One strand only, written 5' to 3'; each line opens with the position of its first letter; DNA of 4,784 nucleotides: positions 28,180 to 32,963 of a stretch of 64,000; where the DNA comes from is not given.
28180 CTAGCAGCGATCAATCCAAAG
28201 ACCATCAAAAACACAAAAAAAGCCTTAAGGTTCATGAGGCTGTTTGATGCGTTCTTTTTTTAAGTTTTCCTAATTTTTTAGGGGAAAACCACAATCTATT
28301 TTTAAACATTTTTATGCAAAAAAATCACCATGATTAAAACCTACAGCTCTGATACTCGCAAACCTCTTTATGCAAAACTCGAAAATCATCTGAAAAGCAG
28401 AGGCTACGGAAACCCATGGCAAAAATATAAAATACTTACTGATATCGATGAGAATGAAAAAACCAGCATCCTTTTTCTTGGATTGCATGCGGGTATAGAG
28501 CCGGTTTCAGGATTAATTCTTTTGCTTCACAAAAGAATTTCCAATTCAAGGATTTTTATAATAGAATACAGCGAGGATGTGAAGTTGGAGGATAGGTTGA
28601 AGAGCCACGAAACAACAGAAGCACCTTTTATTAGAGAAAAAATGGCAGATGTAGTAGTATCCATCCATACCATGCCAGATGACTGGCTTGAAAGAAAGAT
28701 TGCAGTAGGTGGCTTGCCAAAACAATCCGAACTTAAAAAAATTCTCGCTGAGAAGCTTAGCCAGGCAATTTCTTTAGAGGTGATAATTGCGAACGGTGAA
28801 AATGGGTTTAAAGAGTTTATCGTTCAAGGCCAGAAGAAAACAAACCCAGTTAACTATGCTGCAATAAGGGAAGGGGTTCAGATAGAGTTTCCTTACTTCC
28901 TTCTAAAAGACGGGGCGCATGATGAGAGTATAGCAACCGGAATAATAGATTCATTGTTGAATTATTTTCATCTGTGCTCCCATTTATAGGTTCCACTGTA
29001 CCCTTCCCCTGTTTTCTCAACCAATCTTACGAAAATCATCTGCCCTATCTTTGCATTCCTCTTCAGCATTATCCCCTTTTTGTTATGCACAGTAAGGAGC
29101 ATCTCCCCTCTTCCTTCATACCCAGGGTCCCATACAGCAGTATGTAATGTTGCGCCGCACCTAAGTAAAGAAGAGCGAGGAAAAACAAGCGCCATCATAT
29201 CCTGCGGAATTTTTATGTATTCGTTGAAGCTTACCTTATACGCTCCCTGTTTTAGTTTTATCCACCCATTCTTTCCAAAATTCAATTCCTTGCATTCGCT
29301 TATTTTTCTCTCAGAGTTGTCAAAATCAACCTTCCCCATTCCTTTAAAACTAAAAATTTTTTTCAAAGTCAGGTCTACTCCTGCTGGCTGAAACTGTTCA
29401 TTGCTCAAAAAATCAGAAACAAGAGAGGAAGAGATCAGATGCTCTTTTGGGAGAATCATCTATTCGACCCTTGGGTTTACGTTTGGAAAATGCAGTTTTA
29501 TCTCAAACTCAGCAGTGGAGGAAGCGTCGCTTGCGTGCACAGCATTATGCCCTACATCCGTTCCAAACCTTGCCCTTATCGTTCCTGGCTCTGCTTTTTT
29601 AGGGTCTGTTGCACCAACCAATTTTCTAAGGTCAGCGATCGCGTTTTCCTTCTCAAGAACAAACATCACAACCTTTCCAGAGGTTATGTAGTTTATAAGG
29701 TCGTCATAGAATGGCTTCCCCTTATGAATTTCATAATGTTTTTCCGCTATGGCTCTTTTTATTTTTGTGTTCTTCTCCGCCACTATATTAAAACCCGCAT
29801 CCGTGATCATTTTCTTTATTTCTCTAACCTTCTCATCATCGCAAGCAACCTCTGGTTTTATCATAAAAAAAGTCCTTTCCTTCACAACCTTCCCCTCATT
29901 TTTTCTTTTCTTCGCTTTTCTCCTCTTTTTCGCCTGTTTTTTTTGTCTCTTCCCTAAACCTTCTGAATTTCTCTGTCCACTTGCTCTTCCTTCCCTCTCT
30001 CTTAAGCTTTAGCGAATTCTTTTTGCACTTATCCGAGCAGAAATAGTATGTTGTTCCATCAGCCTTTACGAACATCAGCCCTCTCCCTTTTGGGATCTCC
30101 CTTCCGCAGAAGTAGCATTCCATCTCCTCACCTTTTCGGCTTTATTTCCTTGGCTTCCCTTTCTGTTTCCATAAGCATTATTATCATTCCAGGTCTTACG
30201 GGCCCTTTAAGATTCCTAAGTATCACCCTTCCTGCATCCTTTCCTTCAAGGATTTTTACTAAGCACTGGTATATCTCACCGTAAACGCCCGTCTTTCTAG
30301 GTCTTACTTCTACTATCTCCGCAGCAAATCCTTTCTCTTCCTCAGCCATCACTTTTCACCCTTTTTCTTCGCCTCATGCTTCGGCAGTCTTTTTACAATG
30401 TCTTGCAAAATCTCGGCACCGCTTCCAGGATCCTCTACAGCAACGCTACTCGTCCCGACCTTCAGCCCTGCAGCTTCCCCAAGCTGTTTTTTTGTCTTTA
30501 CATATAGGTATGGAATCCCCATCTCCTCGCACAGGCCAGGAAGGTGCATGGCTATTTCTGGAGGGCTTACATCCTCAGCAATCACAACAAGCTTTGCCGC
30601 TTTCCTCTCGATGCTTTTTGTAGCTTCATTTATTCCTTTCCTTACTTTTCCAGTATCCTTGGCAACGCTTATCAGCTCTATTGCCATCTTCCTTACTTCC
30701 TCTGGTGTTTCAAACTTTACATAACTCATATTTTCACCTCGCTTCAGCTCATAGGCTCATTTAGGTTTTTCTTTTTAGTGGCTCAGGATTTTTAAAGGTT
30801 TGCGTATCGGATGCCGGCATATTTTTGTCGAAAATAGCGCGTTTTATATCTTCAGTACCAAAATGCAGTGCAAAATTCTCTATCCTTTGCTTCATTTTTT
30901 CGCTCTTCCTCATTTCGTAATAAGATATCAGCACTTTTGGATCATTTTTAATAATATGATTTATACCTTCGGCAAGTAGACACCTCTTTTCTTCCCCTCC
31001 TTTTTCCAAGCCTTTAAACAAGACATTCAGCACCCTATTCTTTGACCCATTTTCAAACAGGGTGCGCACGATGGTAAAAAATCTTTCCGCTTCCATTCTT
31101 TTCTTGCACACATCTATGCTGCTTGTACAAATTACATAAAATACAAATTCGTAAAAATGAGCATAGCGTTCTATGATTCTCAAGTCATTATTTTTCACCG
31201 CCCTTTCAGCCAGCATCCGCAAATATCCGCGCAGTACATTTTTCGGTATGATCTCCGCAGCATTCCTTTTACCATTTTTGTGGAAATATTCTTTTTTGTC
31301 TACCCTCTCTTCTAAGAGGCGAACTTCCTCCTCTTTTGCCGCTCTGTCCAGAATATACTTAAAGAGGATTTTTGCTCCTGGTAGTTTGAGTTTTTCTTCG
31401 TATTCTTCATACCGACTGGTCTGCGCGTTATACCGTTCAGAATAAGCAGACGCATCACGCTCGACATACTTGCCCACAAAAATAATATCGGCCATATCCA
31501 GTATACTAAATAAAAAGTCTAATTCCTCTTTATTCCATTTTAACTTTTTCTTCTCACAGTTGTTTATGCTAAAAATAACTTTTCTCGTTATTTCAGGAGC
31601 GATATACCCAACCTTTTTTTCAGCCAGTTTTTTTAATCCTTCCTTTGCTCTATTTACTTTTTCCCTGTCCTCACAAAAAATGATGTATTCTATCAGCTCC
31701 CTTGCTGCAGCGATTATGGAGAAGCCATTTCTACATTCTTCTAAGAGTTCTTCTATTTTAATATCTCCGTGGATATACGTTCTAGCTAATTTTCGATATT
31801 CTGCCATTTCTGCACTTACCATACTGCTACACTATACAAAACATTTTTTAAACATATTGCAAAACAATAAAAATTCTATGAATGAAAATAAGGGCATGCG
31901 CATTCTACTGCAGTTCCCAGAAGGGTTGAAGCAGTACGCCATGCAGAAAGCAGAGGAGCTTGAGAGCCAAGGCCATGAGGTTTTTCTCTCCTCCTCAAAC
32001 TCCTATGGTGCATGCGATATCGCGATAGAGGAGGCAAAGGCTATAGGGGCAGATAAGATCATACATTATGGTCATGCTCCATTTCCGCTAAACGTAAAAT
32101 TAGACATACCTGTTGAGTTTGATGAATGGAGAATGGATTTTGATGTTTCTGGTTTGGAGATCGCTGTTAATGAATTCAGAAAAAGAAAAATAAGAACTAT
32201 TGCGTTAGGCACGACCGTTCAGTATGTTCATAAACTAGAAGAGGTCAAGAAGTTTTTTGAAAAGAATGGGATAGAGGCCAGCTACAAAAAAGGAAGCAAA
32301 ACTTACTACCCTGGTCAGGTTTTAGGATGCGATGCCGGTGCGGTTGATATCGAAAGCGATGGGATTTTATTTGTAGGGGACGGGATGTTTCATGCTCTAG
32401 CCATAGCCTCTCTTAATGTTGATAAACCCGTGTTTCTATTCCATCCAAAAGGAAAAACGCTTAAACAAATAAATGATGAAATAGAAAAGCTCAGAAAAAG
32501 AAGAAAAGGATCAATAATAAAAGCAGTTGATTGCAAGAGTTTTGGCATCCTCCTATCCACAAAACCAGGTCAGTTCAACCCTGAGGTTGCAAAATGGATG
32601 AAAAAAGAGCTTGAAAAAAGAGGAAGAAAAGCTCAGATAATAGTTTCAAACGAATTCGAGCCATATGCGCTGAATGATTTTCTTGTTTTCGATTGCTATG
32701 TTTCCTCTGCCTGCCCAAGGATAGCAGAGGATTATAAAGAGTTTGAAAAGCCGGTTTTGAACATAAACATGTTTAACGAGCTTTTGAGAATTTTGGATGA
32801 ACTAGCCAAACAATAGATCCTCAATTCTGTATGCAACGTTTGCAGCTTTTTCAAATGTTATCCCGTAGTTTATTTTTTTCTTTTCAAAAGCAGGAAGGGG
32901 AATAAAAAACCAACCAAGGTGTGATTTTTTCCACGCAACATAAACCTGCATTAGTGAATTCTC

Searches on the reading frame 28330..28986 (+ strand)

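Call 42: search_protein_families(library=pfam, proteins=[window:28330-28986:+], max_evalue=0.001)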
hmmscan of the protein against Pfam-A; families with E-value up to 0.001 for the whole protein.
window:28330-28986:+ (219 aa): 1 family
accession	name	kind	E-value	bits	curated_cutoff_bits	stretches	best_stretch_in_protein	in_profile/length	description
PF05908.16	Gamma_PGA_hydro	-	0.00038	20.4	22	1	44-188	25-161/191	Poly-gamma-glutamate hydrolase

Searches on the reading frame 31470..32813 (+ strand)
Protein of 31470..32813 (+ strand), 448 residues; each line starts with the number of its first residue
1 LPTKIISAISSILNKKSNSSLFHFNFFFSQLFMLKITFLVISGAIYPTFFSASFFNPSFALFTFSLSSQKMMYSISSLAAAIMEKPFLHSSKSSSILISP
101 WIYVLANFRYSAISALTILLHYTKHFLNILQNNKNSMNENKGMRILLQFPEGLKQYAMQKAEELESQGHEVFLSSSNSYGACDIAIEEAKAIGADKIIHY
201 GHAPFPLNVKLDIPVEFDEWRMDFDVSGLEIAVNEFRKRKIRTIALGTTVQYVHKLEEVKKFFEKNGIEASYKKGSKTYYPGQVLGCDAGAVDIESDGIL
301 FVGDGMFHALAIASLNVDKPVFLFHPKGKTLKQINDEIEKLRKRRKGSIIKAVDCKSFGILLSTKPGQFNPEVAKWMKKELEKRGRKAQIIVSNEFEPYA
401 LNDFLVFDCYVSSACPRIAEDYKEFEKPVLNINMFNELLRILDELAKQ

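Call 42: search_protein_families(library=pfam, proteins=[window:31470-32813:+], max_evalue=0.001)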
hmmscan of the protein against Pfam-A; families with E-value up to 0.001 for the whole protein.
window:31470-32813:+ (448 aa): 1 family
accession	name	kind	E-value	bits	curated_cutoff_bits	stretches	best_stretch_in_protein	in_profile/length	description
PF01866.22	Diphthamide_syn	-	4.7e-71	240.1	33.2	1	149-432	1-285/302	Putative diphthamide synthesis protein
